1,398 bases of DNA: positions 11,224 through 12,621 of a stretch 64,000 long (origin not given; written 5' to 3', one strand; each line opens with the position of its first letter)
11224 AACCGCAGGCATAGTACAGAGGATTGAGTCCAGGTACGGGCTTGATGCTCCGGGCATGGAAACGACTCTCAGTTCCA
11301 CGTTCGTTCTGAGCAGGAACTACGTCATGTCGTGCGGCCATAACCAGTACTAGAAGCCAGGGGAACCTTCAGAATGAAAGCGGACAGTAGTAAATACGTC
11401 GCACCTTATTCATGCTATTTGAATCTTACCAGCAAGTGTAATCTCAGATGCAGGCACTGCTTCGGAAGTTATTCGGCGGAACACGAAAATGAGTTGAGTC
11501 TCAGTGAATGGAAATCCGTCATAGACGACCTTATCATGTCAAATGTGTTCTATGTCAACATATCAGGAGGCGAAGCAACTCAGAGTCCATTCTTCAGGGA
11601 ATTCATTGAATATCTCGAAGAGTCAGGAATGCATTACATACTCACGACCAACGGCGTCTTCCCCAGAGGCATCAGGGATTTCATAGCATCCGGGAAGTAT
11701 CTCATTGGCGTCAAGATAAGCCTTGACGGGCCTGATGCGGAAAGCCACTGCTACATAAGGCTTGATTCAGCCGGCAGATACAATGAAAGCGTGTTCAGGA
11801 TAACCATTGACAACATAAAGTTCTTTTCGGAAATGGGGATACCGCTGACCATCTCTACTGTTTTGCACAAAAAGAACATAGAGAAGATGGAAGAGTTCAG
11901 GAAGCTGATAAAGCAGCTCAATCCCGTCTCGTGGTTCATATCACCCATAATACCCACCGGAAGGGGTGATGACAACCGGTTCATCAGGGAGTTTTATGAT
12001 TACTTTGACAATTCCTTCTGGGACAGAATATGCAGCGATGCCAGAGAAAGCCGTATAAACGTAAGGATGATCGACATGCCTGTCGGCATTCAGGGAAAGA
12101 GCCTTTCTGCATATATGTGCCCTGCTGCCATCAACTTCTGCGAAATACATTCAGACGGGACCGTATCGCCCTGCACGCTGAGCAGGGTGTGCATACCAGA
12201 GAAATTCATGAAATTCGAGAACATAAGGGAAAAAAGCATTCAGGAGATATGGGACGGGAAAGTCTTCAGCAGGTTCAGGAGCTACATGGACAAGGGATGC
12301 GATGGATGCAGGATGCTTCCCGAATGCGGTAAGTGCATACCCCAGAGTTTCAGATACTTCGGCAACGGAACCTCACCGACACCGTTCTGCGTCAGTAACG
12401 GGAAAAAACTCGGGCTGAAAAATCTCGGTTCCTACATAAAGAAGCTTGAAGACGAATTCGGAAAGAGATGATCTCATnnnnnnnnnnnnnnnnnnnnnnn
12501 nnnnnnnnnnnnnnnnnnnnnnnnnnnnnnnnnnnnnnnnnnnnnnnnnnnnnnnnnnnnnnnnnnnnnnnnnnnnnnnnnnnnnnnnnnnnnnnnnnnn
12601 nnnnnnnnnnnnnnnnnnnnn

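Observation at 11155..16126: Candidate archaeal RiPP / peptide-derived-cofactor locus: small ORF, rSAM-SPASM, PqqD-like-GNAT fusion, TldD-type peptidase and methyltransferase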

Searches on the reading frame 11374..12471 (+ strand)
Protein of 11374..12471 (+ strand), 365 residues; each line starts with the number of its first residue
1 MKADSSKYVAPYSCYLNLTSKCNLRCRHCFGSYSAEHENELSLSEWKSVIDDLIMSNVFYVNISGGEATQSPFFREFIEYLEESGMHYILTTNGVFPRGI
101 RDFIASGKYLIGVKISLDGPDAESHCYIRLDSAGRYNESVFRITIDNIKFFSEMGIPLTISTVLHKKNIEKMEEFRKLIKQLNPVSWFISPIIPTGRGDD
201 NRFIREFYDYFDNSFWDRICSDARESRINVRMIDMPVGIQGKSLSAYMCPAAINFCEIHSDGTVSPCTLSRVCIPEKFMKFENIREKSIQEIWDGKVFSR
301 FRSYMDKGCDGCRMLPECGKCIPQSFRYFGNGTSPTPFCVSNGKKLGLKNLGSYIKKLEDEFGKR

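Call 3: search_protein_families(library=pfam, proteins=[window:11374-12471:+], max_evalue=0.1)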
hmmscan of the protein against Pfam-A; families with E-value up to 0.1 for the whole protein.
window:11374-12471:+ (365 aa): 3 families
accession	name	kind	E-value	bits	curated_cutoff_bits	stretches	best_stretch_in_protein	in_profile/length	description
PF04055.27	Radical_SAM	-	1.3e-17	64.9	29.5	1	17-179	2-166/166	Radical SAM superfamily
PF13186.11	SPASM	-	1e-10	42.1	21.5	1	249-312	1-66/67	Iron-sulfur cluster-binding domain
PF13353.11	Fer4_12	-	3.8e-05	24.4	22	1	19-138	12-134/137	4Fe-4S single cluster domain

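Call 4: search_protein_families(library=ncbifam, proteins=[window:11374-12471:+], max_evalue=0.1)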
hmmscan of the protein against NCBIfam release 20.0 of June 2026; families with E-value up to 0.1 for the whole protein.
window:11374-12471:+ (365 aa): 83 families (the best 25 are shown)
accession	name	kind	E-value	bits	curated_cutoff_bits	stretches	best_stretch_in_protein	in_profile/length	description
TIGR03962.1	mycofact_rSAM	equivalog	2.6e-32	112.3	265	1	10-341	10-333/339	mycofactocin radical SAM maturase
TIGR04545.1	rSAM_ahbD_hemeb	equivalog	1.3e-31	110.3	500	1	17-341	5-337/339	heme b synthase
TIGR04055.1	rSAM_NirJ2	equivalog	6.7e-30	104.7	500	1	17-340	5-323/326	putative heme d1 biosynthesis radical SAM protein NirJ2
TIGR02109.1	PQQ_syn_pqqE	equivalog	2.3e-25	89.3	381.35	1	10-343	5-334/358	pyrroloquinoline quinone biosynthesis protein PqqE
TIGR04053.2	TIGR04053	equivalog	2.7e-25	89.4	395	1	11-204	7-198/366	TIGR04053 family radical SAM/SPASM domain-containing protein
TIGR04133.1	rSAM_w_lipo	hypoth_equivalog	2.1e-24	86.1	425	1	16-318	28-327/350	TIGR04133 family radical SAM/SPASM protein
TIGR04317.1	W_rSAM_matur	equivalog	2.2e-23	83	380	1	14-318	6-319/349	tungsten cofactor oxidoreductase radical SAM maturase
NF050035.1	rSAM_WgK_link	exception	2.7e-20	72.7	650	2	8-206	5-198/367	radical SAM/SPASM peptide maturase WgkB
TIGR04250.1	SCM_rSAM_ScmE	equivalog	5.1e-20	71.7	400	1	11-179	2-165/358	SynChlorMet cassette radical SAM/SPASM protein ScmE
TIGR04251.1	SCM_rSAM_ScmF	equivalog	9.1e-20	71.3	400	1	14-200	6-190/353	SynChlorMet cassette radical SAM/SPASM protein ScmF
NF045574.1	sacti_mat_StsB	exception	1.9e-18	66.6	625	1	14-321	98-385/466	StsB family radical SAM/SPASM domain sactipeptide maturase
TIGR04403.1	rSAM_skfB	equivalog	7.8e-18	64.4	300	1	7-273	99-354/402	sporulation killing factor system radical SAM maturase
TIGR04054.1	rSAM_NirJ1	equivalog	2e-17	62.9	650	1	16-199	40-217/387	putative heme d1 biosynthesis radical SAM protein NirJ1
TIGR04051.1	rSAM_NirJ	equivalog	3.7e-17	62.3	515.45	1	16-202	6-186/354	heme d1 biosynthesis radical SAM protein NirJ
NF047865.1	rSAM_PapB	equivalog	2e-16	60.1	340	1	15-322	6-317/330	PapB family radical SAM/SPASM ranthipeptide maturase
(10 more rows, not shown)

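Call 8: find_homologous_proteins(query=window:11374-12471:+)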
Query window:11374-12471:+ (365 aa): 201 proteins with E <= 0.001 among 1291 candidates; the best 120 are listed.
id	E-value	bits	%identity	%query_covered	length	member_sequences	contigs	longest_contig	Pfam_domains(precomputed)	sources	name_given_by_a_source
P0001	1.0e-245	832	97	100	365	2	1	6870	PF13186.12,PF04055.28,PF13353.12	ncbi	-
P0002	4.6e-213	725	83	100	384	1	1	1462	PF13186.12,PF04055.28,PF13353.12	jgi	-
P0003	5.6e-190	649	75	100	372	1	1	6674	PF13186.12,PF04055.28,PF13353.12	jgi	jgi:MoaA/NifB/PqqE/SkfB family radical SAM enzyme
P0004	7.8e-176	602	69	99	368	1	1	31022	PF13186.12,PF04055.28,PF13353.12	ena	-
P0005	9.0e-176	602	68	99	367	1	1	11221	PF13186.12,PF04055.28,PF13353.12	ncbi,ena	-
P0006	4.4e-175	600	69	95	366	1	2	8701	PF13186.12,PF04055.28,PF13353.12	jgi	-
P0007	2.7e-170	584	64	99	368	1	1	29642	PF13186.12,PF04055.28,PF13353.12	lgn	-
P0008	6.3e-170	583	65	99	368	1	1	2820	PF13186.12,PF04055.28,PF13353.12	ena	-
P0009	7.7e-170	583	66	99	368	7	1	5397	PF13186.12,PF04055.28,PF13353.12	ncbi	-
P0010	1.0e-169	582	68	95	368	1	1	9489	PF13186.12,PF04055.28,PF13353.12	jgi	jgi:MoaA/NifB/PqqE/SkfB family radical SAM enzyme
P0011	5.6e-169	580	65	99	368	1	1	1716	PF13186.12,PF04055.28,PF13353.12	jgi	jgi:MoaA/NifB/PqqE/SkfB family radical SAM enzyme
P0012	2.0e-168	578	66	100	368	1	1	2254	PF13186.12,PF04055.28,PF13353.12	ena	-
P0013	2.4e-168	578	67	98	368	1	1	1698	PF13186.12,PF04055.28,PF13353.12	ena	-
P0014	1.9e-167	575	65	99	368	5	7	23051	PF13186.12,PF04055.28,PF13353.12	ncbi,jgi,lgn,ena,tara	tara:strand:+ start:320 stop:1426 length:1107 start_codon:yes stop_codon:yes gene_type:complete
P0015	4.2e-167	574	68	98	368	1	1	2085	PF13186.12,PF04055.28,PF13353.12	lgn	-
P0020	2.3e-166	571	65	99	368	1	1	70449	PF13186.12,PF04055.28,PF13353.12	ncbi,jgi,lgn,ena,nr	ncbi:MAG: radical SAM protein [Nanoarchaeota archaeon]|nr:radical SAM protein [Nanoarchaeota archaeo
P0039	3.2e-160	551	62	99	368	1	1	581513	PF13186.12,PF04055.28,PF13353.12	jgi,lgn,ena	-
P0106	3.1e-102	360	47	98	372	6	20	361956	PF13186.12,PF04055.28,PF13353.12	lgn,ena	-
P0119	3.9e-98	347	46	98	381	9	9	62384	PF13186.12,PF04055.28,PF13353.12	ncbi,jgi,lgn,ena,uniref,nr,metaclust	ncbi:MAG: Radical SAM domain protein [candidate division WS6 bacterium GW2011_GWF2_33_92]|uniref:Rad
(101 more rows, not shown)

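Call 9: find_encoding_contigs(protein=P0020, flank=6000, max_places=2)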
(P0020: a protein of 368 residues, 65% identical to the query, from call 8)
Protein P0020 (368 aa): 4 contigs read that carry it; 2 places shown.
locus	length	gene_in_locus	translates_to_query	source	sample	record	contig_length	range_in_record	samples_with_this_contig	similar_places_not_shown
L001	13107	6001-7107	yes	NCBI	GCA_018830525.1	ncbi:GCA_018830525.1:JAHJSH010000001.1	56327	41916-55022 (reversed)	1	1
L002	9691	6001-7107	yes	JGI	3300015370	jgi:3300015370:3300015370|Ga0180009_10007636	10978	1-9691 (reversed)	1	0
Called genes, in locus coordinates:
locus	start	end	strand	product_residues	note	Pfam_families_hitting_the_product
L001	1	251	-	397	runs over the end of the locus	PF13784:Fic_N, PF02661:Fic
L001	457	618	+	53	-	-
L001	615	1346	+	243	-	PF13610:DDE_Tnp_IS240 (weak), PF13683:rve_3 (faint)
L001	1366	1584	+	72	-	-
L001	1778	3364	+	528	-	-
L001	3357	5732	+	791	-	PF18911:PKD_4 (faint)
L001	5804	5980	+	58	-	-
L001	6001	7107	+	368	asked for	PF04055:Radical_SAM, PF13353:Fer4_12 (weak), PF13186:SPASM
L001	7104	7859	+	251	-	PF00583:Acetyltransf_1, PF13673:Acetyltransf_10 (weak), PF13508:Acetyltransf_7 (weak)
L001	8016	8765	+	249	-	PF01909:NTP_transf_2, PF18765:Polbeta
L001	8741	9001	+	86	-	-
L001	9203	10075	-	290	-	PF02498:Bro-N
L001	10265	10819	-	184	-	PF13936:HTH_38 (weak), PF01909:NTP_transf_2, PF18765:Polbeta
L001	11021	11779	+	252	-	PF07589:PEP_exosort_dom (weak)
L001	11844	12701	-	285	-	PF02498:Bro-N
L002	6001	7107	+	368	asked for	PF04055:Radical_SAM, PF13353:Fer4_12 (weak), PF13186:SPASM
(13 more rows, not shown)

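Call 10: find_encoding_contigs(protein=P0039, flank=6000, max_places=2)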
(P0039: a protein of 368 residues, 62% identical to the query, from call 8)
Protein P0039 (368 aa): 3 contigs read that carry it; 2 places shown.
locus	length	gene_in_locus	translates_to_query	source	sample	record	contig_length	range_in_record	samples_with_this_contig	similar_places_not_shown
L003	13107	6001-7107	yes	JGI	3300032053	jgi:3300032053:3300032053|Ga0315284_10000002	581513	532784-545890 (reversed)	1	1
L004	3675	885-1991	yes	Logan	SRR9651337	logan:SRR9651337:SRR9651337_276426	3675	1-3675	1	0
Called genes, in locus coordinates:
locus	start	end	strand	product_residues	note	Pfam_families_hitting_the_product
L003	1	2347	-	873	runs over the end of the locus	PF00801:PKD, PF18911:PKD_4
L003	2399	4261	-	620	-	-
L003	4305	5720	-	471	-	-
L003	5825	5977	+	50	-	-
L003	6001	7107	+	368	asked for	PF04055:Radical_SAM, PF13353:Fer4_12, PF13186:SPASM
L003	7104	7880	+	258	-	PF00583:Acetyltransf_1, PF13673:Acetyltransf_10, PF13508:Acetyltransf_7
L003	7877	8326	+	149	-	PF00293:NUDIX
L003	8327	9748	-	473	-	PF01139:RtcB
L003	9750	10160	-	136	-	PF01951:Archease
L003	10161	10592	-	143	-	-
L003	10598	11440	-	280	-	-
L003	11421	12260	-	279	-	PF00482:T2SSF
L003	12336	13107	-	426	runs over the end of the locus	PF00482:T2SSF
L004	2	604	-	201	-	?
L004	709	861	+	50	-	-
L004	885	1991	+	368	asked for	PF04055:Radical_SAM, PF13353:Fer4_12, PF13186:SPASM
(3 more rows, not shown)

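Call 11: find_encoding_contigs(protein=P0004, flank=6000, max_places=2)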
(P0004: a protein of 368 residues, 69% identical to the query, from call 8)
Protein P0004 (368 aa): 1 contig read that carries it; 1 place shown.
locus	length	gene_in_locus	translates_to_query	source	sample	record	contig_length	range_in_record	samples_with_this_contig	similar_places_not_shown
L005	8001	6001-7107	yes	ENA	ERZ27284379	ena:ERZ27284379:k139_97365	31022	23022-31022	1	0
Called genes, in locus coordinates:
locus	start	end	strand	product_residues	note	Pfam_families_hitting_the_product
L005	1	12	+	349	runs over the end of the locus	PF01609:DDE_Tnp_1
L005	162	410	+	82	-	-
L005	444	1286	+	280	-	PF01784:DUF34_NIF3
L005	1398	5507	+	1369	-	PF01326:PPDK_N, PF14528:LAGLIDADG_3 (faint), PF00391:PEP-utilizers, PF02896:PEP-utilizers_C, PF23477:zf_Tbcl_2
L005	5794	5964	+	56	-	-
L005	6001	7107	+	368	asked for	PF04055:Radical_SAM, PF13353:Fer4_12 (weak), PF13186:SPASM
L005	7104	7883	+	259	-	PF00583:Acetyltransf_1, PF13673:Acetyltransf_10, PF13508:Acetyltransf_7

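Call 13: find_encoding_contigs(protein=P0119, flank=6000, max_places=2)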
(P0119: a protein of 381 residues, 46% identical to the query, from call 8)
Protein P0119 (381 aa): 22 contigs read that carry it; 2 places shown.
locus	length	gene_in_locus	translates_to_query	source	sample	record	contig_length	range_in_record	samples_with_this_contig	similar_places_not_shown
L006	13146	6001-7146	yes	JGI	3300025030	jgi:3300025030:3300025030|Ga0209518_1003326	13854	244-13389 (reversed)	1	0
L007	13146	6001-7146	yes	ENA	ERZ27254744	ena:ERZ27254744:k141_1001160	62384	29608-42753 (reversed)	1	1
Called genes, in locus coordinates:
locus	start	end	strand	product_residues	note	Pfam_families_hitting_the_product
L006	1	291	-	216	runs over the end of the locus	PF03167:UDG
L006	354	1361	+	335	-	PF00579:tRNA-synt_1b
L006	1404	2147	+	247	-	PF00625:Guanylate_kin (weak)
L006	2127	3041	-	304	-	-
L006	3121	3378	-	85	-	-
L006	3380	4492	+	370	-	-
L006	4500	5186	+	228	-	PF00702:Hydrolase, PF12710:HAD, PF13419:HAD_2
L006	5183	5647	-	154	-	PF02870:Methyltransf_1N, PF01035:DNA_binding_1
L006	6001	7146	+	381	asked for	PF04055:Radical_SAM, PF13353:Fer4_12, PF13186:SPASM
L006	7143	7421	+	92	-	-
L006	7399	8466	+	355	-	PF00534:Glycos_transf_1, PF13692:Glyco_trans_1_4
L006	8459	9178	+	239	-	PF02585:PIG-L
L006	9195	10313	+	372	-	PF13489:Methyltransf_23 (weak), PF01728:FtsJ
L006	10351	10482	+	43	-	-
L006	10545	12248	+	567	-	PF02543:Carbam_trans_N, PF16861:Carbam_trans_C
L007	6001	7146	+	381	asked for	PF04055:Radical_SAM, PF13353:Fer4_12, PF13186:SPASM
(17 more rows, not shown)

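Call 14: find_encoding_contigs(protein=P0106, flank=6000, max_places=2)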
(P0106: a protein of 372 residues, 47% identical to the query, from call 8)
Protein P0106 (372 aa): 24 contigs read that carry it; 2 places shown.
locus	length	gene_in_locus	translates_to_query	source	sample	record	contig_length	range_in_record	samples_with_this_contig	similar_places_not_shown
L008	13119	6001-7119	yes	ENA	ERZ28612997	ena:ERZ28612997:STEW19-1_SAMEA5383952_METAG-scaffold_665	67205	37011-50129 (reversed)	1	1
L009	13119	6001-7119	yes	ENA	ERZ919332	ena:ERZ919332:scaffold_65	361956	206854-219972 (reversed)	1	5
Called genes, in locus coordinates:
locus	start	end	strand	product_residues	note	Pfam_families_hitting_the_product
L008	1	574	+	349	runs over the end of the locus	PF01728:FtsJ, PF13489:Methyltransf_23 (faint), PF08241:Methyltransf_11 (weak), PF13649:Methyltransf_25 (weak)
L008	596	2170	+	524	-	PF04909:Amidohydro_2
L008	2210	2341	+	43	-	-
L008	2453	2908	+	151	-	-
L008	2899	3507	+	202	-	PF00583:Acetyltransf_1, PF13673:Acetyltransf_10, PF13508:Acetyltransf_7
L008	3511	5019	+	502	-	PF04055:Radical_SAM, PF13353:Fer4_12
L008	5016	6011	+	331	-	PF00534:Glycos_transf_1, PF13692:Glyco_trans_1_4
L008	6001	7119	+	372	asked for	PF04055:Radical_SAM, PF13353:Fer4_12, PF13186:SPASM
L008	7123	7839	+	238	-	PF02585:PIG-L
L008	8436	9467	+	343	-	PF00318:Ribosomal_S2, PF07498:Rho_N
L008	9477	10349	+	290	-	PF25025:EF-Ts_N (faint), PF00889:EF_TS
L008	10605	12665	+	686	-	PF03412:Peptidase_C39, PF00664:ABC_membrane, PF00005:ABC_tran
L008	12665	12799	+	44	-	-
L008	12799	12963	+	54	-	-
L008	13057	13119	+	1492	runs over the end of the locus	PF14480:DNA_pol3_a_NI, PF02811:PHP, PF00929:RNase_T, PF13482:RNase_H_2 (faint), PF07733:DNA_pol3_alpha, PF17657:DNA_pol3_finger, PF14579:HHH_6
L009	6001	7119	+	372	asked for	PF04055:Radical_SAM, PF13353:Fer4_12, PF13186:SPASM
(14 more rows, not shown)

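Call 18: find_related_loci(query=A2, collection=genome_contigs, flank=10000)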
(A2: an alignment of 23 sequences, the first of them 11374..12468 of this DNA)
Query A2 (365 aa) in genome_contigs; peptide patterns used: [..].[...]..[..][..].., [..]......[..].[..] (x = any residue, [..] = any of these).
33 stretches matched a pattern; 19 encode a relative of the query (tblastn E <= 1e-3); 19 distinct loci.
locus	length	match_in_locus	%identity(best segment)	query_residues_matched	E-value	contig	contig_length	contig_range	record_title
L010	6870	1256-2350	97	1-365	0e+0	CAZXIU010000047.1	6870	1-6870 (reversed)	MAG TPA_asm: uncultured archaeon isolate binchicken_co129_810 genome assembly, contig: NODE_37417_length_6870_cov_3.8977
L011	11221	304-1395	68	1-363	3e-177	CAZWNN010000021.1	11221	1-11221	MAG TPA_asm: Candidatus Woesearchaeota archaeon isolate SRP178699_co2_474 genome assembly, contig: NODE_5556_length_1122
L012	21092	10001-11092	66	1-363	5e-173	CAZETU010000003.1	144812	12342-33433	MAG TPA_asm: Candidatus Woesearchaeota archaeon isolate binchicken_co243_217 genome assembly, contig: NODE_41_length_144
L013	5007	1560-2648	65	1-362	3e-172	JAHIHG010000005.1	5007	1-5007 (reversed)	MAG: Nanoarchaeota archaeon isolate KR11_N3.mb.40 KR11_N3.mb.40_k141_4216, whole genome shotgun sequence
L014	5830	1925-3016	63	1-363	1e-169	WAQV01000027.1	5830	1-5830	MAG: Candidatus Pacearchaeota archaeon isolate S146_159_esom k151_327394, whole genome shotgun sequence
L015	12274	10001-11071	65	8-363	6e-167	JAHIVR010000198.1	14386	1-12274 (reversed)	MAG: Nanoarchaeota archaeon isolate MM_PC_MetaG.mb.88 MM_PC_MetaG.mb.88_k141_1897197, whole genome shotgun sequence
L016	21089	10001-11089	64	1-363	2e-164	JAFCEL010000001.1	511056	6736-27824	Candidatus Pacearchaeota archaeon isolate Meg22_1214_Bin_108 Meg22_1214_Bin_108_scaffold_14, whole genome shotgun sequen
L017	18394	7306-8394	65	1-362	2e-168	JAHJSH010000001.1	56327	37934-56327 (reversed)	MAG: Nanoarchaeota archaeon isolate OS_PC_MetaG.mb.194 OS_PC_MetaG.mb.194_k141_50829, whole genome shotgun sequence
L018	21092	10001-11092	63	1-363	9e-161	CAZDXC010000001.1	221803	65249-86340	MAG TPA_asm: Candidatus Woesearchaeota archaeon isolate binchicken_co294_42 genome assembly, contig: NODE_73_length_2218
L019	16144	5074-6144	63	8-363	2e-160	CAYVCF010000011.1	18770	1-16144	MAG TPA_asm: Candidatus Woesearchaeota archaeon isolate SRP050083_co1_89 genome assembly, contig: NODE_1175_length_18770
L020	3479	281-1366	61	1-362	9e-161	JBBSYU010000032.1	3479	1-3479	MAG: Nanoarchaeota archaeon isolate H43-bin046_1 H43_bin046_1_000000000032, whole genome shotgun sequence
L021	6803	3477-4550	61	7-363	1e-153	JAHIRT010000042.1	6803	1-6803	MAG: Nanoarchaeota archaeon isolate MM_PC_MetaG.mb.141 MM_PC_MetaG.mb.141_k141_916808, whole genome shotgun sequence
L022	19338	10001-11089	58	1-362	7e-150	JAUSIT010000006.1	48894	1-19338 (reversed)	MAG: Nanoarchaeota archaeon isolate E14_metabat.bin.268 E14_k141_1438117, whole genome shotgun sequence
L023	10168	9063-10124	55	9-360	5e-134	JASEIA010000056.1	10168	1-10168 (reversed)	MAG: Nanoarchaeota archaeon isolate Yes70-37 NODE_56_length_10168_cov_5.702313, whole genome shotgun sequence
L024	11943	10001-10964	68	1-358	3e-127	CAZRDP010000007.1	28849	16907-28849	MAG TPA_asm: Candidatus Woesearchaeota archaeon isolate SRP239243_co1_214 genome assembly, contig: NODE_2327_length_2884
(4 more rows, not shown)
